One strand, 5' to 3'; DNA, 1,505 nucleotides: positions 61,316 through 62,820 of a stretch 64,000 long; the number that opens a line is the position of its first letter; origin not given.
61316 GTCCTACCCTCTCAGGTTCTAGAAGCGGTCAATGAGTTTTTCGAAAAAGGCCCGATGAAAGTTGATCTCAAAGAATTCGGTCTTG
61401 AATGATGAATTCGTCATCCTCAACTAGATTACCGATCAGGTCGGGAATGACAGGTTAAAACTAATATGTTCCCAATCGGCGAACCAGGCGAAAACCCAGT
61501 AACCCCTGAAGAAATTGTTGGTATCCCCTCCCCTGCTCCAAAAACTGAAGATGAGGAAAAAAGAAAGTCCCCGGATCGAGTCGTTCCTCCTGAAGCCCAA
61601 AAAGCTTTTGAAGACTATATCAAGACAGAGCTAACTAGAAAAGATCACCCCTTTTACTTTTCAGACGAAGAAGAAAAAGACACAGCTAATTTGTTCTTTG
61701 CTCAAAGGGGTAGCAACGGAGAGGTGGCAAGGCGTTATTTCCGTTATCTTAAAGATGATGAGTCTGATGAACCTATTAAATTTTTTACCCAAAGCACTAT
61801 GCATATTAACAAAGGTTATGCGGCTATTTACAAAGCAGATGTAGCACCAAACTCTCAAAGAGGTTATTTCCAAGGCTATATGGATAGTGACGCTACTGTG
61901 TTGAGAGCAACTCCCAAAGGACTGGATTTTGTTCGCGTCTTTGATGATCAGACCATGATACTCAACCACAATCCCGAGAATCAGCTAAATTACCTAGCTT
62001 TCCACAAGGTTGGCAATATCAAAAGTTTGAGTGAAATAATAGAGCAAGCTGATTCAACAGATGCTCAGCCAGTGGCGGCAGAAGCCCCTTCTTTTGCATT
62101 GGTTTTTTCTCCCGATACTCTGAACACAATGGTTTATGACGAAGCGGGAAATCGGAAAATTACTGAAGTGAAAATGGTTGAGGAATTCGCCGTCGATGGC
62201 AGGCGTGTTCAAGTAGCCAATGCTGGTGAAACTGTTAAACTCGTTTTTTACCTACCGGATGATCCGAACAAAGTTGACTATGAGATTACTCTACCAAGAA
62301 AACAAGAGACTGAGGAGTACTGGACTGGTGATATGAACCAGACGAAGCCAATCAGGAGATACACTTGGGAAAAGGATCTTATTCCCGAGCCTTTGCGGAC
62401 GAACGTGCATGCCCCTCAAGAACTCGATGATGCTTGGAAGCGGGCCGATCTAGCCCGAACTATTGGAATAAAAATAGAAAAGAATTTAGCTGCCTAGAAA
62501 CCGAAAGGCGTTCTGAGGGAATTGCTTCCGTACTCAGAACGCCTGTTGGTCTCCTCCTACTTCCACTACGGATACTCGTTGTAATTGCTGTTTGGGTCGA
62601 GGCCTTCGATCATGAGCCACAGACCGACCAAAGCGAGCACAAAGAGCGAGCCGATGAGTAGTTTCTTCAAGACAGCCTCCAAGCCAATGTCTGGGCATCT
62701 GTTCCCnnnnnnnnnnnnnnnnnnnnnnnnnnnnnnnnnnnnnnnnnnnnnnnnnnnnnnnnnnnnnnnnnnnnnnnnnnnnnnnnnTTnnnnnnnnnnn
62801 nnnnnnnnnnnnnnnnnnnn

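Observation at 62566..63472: Array of five tandem, independently translated small single-TM peptides on the minus strand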

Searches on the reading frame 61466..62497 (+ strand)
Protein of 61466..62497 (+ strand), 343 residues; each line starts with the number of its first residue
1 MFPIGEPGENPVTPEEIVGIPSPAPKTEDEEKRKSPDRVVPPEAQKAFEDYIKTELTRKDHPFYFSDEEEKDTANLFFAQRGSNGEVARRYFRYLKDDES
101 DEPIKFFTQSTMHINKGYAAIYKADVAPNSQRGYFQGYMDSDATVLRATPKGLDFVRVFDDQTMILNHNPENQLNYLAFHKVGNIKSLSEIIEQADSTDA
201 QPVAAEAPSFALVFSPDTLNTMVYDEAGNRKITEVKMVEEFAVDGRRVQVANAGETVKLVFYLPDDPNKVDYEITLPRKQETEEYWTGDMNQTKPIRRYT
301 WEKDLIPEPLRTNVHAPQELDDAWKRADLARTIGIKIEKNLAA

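Call 6: find_encoding_contigs(protein=window:61466-62497:+, flank=10000, max_places=6)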
Protein window:61466-62497:+ (343 aa): 1 contig read that carries it; 1 place shown.
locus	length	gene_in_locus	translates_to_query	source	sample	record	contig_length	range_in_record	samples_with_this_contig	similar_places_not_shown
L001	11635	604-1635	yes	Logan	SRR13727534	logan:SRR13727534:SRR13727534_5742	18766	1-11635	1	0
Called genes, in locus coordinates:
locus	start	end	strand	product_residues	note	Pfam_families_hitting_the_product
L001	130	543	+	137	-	PF00072:Response_reg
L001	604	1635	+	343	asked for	-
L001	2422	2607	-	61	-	-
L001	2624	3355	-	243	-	-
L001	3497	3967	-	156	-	-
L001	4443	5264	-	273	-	-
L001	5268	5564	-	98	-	-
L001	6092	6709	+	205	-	-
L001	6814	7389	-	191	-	-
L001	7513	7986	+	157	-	-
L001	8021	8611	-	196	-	-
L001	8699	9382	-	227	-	PF18915:DUF5667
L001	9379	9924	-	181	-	PF04542:Sigma70_r2, PF08281:Sigma70_r4_2, PF04545:Sigma70_r4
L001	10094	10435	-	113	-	-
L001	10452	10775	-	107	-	-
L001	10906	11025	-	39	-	-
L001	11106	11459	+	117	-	PF11964:SpoIIAA-like (weak)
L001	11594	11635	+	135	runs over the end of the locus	-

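Call 9: search_protein_families(library=pfam, max_evalue=1, proteins=[L001:2624-3388:-, L001:3497-3967:-, L001:4443-5264:-, window:61466-62497:+])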
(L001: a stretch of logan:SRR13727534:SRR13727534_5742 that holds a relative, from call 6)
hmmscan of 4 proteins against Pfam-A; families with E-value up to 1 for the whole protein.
L001:2624-3388:- (254 aa): 3 families
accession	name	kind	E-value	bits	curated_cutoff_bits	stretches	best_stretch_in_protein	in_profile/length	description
PF01545.26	Cation_efflux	-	0.0001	22.6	26.6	1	13-190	2-184/198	Cation efflux family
PF09900.14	DUF2127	-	0.093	13.4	24.3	0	5-40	89-124/140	Predicted membrane protein (DUF2127)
PF07219.19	HemY_N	-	0.71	10.4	31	1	176-220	17-61/107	HemY protein N-terminus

L001:3497-3967:- (156 aa): 1 family
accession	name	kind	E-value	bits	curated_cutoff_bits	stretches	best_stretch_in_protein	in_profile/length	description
PF07533.21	BRK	-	0.1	12.8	23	1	140-156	8-24/44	BRK domain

L001:4443-5264:- (273 aa): 1 family
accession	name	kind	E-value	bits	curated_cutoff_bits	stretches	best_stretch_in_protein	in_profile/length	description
PF01655.23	Ribosomal_L32e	-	0.16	12.7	25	1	11-57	24-70/108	Ribosomal protein L32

window:61466-62497:+ (343 aa): 0 families

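Call 10: find_homologous_proteins(query=L001:2624-3355:-)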
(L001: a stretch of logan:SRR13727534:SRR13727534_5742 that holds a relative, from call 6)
Query L001:2624-3355:- (243 aa): 1 proteins with E <= 0.001 among 8000 candidates.
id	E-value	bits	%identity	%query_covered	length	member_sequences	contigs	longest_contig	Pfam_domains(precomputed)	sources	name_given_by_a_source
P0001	5.5e-154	529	100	100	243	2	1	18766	-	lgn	-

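Call 13: find_related_loci(query=window:61466-62497:+, collection=genome_contigs, flank=10000)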
Query window:61466-62497:+ (343 aa) in genome_contigs; peptide patterns used: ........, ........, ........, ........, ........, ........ (x = any residue, [..] = any of these).
140 stretches matched a pattern, but none encodes a relative of the query by tblastn (E <= 1e-3).

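Call 16: find_homologous_proteins(query=window:61466-62497:+)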
Query window:61466-62497:+ (343 aa): 2 proteins with E <= 0.001 among 1919 candidates.
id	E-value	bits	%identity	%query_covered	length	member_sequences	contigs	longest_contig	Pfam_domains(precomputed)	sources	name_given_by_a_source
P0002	5.6e-229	777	100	100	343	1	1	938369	-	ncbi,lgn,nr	ncbi:MAG: hypothetical protein Q8P13_02660 [bacterium]|nr:hypothetical protein [bacterium]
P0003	5.0e-43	166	33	97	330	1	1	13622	-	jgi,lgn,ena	-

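Call 17: find_encoding_contigs(protein=P0003, flank=10000)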
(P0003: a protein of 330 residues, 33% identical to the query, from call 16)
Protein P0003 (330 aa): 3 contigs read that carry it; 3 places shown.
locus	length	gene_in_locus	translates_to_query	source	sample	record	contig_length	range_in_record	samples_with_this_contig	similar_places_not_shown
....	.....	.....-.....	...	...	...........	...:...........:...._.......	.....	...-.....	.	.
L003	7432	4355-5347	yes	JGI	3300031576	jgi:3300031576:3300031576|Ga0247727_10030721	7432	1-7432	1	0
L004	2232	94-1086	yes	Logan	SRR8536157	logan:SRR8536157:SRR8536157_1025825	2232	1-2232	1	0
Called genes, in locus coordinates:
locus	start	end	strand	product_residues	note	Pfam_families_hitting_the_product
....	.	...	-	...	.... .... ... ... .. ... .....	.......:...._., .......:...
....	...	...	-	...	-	-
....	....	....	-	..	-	-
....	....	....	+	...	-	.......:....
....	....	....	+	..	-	-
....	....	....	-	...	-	-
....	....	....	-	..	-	-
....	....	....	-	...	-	-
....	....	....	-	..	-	-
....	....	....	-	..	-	-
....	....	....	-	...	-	-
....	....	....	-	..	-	-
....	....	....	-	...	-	-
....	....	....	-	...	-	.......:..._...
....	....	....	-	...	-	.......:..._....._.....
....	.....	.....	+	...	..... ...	-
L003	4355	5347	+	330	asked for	-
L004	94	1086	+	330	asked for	-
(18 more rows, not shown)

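Call 21: search_protein_families(library=phrogs, max_evalue=0.1, proteins=[L001:2624-3388:-, L001:3497-3967:-, L001:4443-5264:-, L001:5268-5564:-])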
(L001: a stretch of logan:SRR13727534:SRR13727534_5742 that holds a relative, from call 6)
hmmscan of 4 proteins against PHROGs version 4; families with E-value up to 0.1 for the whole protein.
L001:2624-3388:- (254 aa): 0 families

L001:3497-3967:- (156 aa): 0 families

L001:4443-5264:- (273 aa): 0 families

L001:5268-5564:- (98 aa): 0 families

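Call 22: search_protein_families(library=ncbifam, max_evalue=0.1, proteins=[L001:2624-3388:-, L001:3497-3967:-, L001:4443-5264:-, L001:5268-5564:-])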
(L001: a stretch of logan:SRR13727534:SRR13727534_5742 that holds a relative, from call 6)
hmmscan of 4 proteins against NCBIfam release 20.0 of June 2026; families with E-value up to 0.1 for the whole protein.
L001:2624-3388:- (254 aa): 2 families
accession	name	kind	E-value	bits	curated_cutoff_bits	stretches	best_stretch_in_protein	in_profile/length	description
TIGR01297.1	CDF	superfamily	1.3e-06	27.9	82.35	1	11-195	4-190/285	cation diffusion facilitator family transporter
NF002923.0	PRK03557.1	equivalog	1.5e-06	27.7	408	1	7-197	16-206/313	CDF family zinc transporter ZitB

L001:3497-3967:- (156 aa): 0 families

L001:4443-5264:- (273 aa): 0 families

L001:5268-5564:- (98 aa): 0 families

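Call 46: search_solved_structures(query=L001:2624-3355:-, max_evalue=1, show_alignments=2)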
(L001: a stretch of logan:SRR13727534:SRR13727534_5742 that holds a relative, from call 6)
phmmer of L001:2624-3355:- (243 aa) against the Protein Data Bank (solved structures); distinct sequences matched with E-value up to 1: 3.
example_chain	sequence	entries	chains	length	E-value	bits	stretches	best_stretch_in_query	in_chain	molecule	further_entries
7b9f_X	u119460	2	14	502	0.19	14.5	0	71-176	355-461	EccD5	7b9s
2h8a_A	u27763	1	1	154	0.7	12.6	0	131-192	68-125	Microsomal glutathione S-transferase 1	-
5i9k_A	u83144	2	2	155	0.7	12.6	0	131-192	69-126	Microsomal glutathione S-transferase 1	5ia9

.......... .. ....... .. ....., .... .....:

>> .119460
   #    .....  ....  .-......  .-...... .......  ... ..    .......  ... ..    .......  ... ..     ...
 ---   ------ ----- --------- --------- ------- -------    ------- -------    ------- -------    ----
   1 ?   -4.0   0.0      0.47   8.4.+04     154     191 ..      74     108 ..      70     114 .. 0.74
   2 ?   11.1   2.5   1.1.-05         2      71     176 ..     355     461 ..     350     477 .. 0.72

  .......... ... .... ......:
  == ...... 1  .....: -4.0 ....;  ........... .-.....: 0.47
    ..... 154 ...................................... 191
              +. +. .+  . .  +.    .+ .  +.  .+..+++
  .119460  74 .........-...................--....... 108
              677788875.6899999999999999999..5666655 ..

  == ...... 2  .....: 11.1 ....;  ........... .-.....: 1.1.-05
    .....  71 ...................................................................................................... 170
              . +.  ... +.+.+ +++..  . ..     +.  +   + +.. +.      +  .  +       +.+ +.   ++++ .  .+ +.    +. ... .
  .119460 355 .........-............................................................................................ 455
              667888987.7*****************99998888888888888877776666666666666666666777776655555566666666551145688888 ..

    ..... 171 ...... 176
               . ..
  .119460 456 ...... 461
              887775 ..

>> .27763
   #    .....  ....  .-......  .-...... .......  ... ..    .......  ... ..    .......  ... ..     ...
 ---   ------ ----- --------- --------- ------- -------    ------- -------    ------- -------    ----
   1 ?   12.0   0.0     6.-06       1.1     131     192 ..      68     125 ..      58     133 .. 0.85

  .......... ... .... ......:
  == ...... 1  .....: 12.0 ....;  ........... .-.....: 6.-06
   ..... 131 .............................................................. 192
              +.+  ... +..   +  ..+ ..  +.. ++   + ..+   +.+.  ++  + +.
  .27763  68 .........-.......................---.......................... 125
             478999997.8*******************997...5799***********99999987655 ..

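Call 53: predict_structure(protein=P0001)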
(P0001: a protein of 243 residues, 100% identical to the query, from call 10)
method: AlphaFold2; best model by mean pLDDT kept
length: 243 residues; sequences in the alignment: 1
mean_pLDDT: 59.0   pTM: 0.41
mean pLDDT of the five models: 59.0, 57.3, 53.8, 52.0, 50.3
residues with pLDDT >= 90: 0; 70-90: 16; 50-70: 197; < 50: 30
segments of 3 or more residues with pLDDT < 50: 1-4, 194-209
pLDDT, mean of each block of 10 residues (from residue 1): 50 60 64 68 68 56 57 68 66 64 66 70 57 52 60 57 55 62 60 47 42 56 57 56 48
secondary structure, 60 per line:
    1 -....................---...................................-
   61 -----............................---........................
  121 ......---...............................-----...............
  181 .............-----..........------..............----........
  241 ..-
elements in order: H2-21 H25-59 H66-93 H97-126 H130-160 H166-193 H199-208 H215-228 H233-242

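Call 56: fold_search(model_id=the predicted structure, library=pdb)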
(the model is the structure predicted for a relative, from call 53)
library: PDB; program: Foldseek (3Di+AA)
matches with E <= 10: 293; with E <= 0.001: 0
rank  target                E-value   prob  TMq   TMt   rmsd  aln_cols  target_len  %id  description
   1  9ddm_E                5.3e-01  0.21  0.21  0.22  26.1       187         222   15  E. coli TolAQR conformation I (released 2025-07-09)
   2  3vpr_C                5.6e-01  0.35  0.21  0.26   9.1       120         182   21  Crystal Structure of a TetR Family Transcriptional Regulator PfmR from Thermus thermophilus HB8 (released 2012-07-11)
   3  8gjg_A                5.9e-01  0.25  0.23  0.32   9.8       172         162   12  De novo design of high-affinity protein binders to bioactive helical peptides (released 2024-01-10)
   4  2ch7_A                5.9e-01  0.16  0.24  0.19  55.2       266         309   10  Crystal structure of the cytoplasmic domain of a bacterial chemoreceptor from Thermotoga maritima (released 2006-04-18)
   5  9ddm_D                6.2e-01  0.18  0.19  0.21  26.9       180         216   16  E. coli TolAQR conformation I (released 2025-07-09)
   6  9kq0_C                6.2e-01  0.12  0.18  0.19  27.8       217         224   15  Structure of TolQRA complex at pH 8.0 from E.coli (released 2026-03-04)
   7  8e0n_C                6.5e-01  0.15  0.17  0.22  17.1       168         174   11  Homotrimeric variant of tcTRP9, BGL18 (released 2023-04-12)
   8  9ddn_E                6.9e-01  0.08  0.13  0.14  26.4       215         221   13  E. coli TolAQR conformation II (released 2025-07-09)
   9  3g67_B                1.2e+00  0.09  0.18  0.20  43.8       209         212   16  Crystal Structure of a Soluble Chemoreceptor from Thermotoga maritima (released 2009-07-28)
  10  6xr2_B                1.2e+00  0.14  0.19  0.24  13.9       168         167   13  Computationally designed right-handed alpha/alpha homotrimeric toroid with 3 repeats per subunit (released 2021-07-14)
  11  7t8x_A                1.3e+00  0.21  0.29  0.26   7.1       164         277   14  Cryo-EM structure of ACh-bound M2R-Go signaling complex in S1 state (released 2023-01-25)
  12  5sv0_D                1.3e+00  0.08  0.16  0.17  24.6       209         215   15  Structure of the ExbB/ExbD complex from E. coli at pH 7.0 (released 2016-09-28)
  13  8xm6_B                1.4e+00  0.14  0.22  0.17  19.1       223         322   16  Cryo-EM structure of human ZnT1 WT, in the absence of zinc, determined in an outward-facing conformation (released 2024-10-30)
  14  3vpr_D                1.4e+00  0.16  0.20  0.24   9.4       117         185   20  Crystal Structure of a TetR Family Transcriptional Regulator PfmR from Thermus thermophilus HB8 (released 2012-07-11)
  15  6e8g_AA               1.4e+00  0.14  0.21  0.28  34.6       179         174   14  CryoEM reconstruction of IST1-CHMP1B copolymer filament bound to ssDNA at 2.9 Angstrom resolution (released 2018-08-15)
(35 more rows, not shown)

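Call 63: search_protein_families(library=padloc, max_evalue=0.1, proteins=[L001:2624-3388:-, L001:3497-3967:-, L001:4443-5264:-, L001:5268-5564:-])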
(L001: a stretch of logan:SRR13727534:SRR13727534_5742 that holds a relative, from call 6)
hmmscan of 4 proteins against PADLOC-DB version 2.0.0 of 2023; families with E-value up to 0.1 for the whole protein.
L001:2624-3388:- (254 aa): 0 families

L001:3497-3967:- (156 aa): 0 families

L001:4443-5264:- (273 aa): 1 family
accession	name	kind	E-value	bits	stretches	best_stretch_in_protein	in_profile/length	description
PDLC02046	Cas7d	-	0.012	12.8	1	122-177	18-70/305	-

L001:5268-5564:- (98 aa): 0 families

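Call 64: search_solved_structures(query=L001:4443-5264:-, max_evalue=1)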
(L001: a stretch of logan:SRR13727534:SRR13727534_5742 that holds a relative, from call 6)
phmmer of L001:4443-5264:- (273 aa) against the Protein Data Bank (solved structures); distinct sequences matched with E-value up to 1: 8.
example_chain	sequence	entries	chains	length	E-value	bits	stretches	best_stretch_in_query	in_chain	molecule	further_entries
7xq4_A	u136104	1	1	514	0.065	15.4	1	188-270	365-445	SQHop_cyclase_C domain-containing protein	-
7xr7_A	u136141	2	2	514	0.065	15.4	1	188-270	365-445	SQHop_cyclase_C domain-containing protein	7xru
7xqz_A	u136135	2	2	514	0.065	15.4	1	188-270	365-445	SQHop_cyclase_C domain-containing protein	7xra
8zg0_A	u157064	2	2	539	0.07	15.3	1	188-270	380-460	Squalene cyclase C-terminal domain-containing protein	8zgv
8zg1_A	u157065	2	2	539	0.07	15.3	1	188-270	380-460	Squalene cyclase C-terminal domain-containing protein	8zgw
8zg5_A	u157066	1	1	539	0.071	15.2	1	188-270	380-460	Squalene cyclase C-terminal domain-containing protein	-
7c97_I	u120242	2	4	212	0.74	11.9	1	92-166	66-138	Stringent starvation protein A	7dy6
6wmu_K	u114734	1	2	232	0.89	11.6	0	92-166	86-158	Stringent starvation protein A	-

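Call 65: search_solved_structures(query=L001:3497-3967:-, max_evalue=1)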
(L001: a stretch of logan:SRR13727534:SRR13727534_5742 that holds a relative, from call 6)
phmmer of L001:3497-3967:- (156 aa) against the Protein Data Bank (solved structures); distinct sequences matched with E-value up to 1: 0.

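Call 83: search_protein_families(library=pfam, max_evalue=1, proteins=[L001:3395-3475:-])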
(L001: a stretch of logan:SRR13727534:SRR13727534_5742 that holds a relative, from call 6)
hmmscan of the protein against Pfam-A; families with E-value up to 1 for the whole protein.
L001:3395-3475:- (26 aa): 0 families

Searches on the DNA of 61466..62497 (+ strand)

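Call 36: search_rna_families(source=L001, start=1500, end=6300, threshold=evalue, max_evalue=1)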
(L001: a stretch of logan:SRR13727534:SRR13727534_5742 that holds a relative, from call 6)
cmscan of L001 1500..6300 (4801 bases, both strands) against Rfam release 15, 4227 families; matches with E-value up to 1: 1.
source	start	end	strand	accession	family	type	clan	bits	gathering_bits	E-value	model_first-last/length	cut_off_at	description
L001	1632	1693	-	RF03821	mir-2002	Gene; miRNA;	-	21.6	49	0.97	1-68/68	no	mir-2002 microRNA precursor family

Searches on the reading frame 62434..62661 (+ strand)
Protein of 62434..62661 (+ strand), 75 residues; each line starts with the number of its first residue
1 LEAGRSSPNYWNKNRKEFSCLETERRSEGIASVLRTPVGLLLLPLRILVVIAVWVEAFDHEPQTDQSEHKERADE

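Call 83: search_protein_families(library=pfam, max_evalue=1, proteins=[window:62434-62661:+])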
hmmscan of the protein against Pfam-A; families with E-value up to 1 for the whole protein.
window:62434-62661:+ (75 aa): 1 family
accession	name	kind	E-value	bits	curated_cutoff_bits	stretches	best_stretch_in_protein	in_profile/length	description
PF16799.10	VGPC1_C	-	0.064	13.7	28.9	1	17-41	21-44/48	C-terminal membrane-localisation domain of ion-channel, VCN1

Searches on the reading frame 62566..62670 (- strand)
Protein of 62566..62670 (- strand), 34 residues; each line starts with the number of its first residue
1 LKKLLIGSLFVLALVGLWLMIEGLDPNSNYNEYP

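Call 9: search_protein_families(library=pfam, max_evalue=1, proteins=[window:62566-62670:-])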
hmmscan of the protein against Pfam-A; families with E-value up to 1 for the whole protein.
window:62566-62670:- (34 aa): 1 family
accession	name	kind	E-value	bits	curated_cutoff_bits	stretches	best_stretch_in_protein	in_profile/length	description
PF05968.16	Bacillus_PapR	-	0.0051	17.5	27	1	1-14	1-14/48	Bacillus PapR protein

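Call 21: search_protein_families(library=phrogs, max_evalue=0.1, proteins=[window:62566-62670:-])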
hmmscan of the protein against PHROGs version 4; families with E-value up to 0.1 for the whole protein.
window:62566-62670:- (34 aa): 0 families

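Call 22: search_protein_families(library=ncbifam, max_evalue=0.1, proteins=[window:62566-62670:-])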
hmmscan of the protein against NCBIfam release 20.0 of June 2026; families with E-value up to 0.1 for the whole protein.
window:62566-62670:- (34 aa): 0 families

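Call 30: find_related_loci(query=A1, collection=genome_contigs, flank=4000)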
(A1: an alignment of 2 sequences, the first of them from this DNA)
Query A1 (34 aa) in genome_contigs; peptide patterns used: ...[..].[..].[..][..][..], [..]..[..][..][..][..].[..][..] (x = any residue, [..] = any of these).
275 stretches matched a pattern, but none encodes a relative of the query by tblastn (E <= 1e-3).

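Call 40: find_related_loci(query=A1, collection=metagenome_contigs, flank=4000)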
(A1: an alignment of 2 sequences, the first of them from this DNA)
Query A1 (34 aa) in metagenome_contigs; peptide patterns used: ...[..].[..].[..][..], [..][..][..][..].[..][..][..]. (x = any residue, [..] = any of these).
600 stretches matched a pattern, but none encodes a relative of the query by tblastn (E <= 1e-3).

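Call 42: find_related_loci(query=A1, collection=viral_contigs, flank=3000)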
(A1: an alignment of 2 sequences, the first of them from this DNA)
Query A1 (34 aa) in viral_contigs; peptide patterns used: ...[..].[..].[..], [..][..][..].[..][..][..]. (x = any residue, [..] = any of these).
186 stretches matched a pattern, but none encodes a relative of the query by tblastn (E <= 1e-3).

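Call 63: search_protein_families(library=padloc, max_evalue=0.1, proteins=[window:62566-62670:-])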
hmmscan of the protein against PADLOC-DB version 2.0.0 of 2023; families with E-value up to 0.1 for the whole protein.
window:62566-62670:- (34 aa): 0 families
